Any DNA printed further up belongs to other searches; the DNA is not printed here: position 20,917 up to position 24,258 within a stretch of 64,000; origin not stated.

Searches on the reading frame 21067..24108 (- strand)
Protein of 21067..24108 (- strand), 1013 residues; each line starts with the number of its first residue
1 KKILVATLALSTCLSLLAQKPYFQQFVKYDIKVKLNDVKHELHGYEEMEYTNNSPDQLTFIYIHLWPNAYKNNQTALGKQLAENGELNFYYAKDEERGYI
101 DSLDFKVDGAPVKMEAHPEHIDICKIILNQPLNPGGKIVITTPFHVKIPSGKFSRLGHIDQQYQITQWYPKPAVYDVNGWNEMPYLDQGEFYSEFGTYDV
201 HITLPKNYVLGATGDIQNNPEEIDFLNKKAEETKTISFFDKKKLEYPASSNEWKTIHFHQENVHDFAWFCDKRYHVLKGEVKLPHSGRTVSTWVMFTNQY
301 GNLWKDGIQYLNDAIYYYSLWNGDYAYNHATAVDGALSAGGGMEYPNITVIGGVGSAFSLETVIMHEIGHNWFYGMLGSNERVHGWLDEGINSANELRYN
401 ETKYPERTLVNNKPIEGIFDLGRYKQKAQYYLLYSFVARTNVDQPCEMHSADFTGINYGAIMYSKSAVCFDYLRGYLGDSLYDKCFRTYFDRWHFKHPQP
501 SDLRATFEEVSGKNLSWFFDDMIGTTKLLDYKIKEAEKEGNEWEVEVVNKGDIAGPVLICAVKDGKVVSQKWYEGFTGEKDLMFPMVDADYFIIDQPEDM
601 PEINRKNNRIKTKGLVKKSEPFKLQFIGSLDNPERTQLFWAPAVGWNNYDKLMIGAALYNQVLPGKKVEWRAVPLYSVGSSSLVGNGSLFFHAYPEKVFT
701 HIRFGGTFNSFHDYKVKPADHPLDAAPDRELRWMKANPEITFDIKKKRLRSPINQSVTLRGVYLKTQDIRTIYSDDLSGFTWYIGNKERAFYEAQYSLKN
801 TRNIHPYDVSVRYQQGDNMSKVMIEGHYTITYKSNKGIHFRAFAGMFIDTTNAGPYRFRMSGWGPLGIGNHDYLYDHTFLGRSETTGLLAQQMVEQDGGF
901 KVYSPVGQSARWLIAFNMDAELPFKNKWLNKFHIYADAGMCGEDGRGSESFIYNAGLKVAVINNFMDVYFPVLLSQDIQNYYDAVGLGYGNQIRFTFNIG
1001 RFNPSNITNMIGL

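Call 47: search_protein_families(library=pfam, proteins=[window:21067-24108:-], max_evalue=0.00001)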
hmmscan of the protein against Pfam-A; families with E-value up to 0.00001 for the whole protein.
window:21067-24108:- (1013 aa): 1 family
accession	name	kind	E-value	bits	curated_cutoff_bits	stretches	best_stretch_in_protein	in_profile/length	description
PF01433.26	Peptidase_M1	-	3.7e-14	53.3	27.7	1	359-520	66-216/218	Peptidase family M1 domain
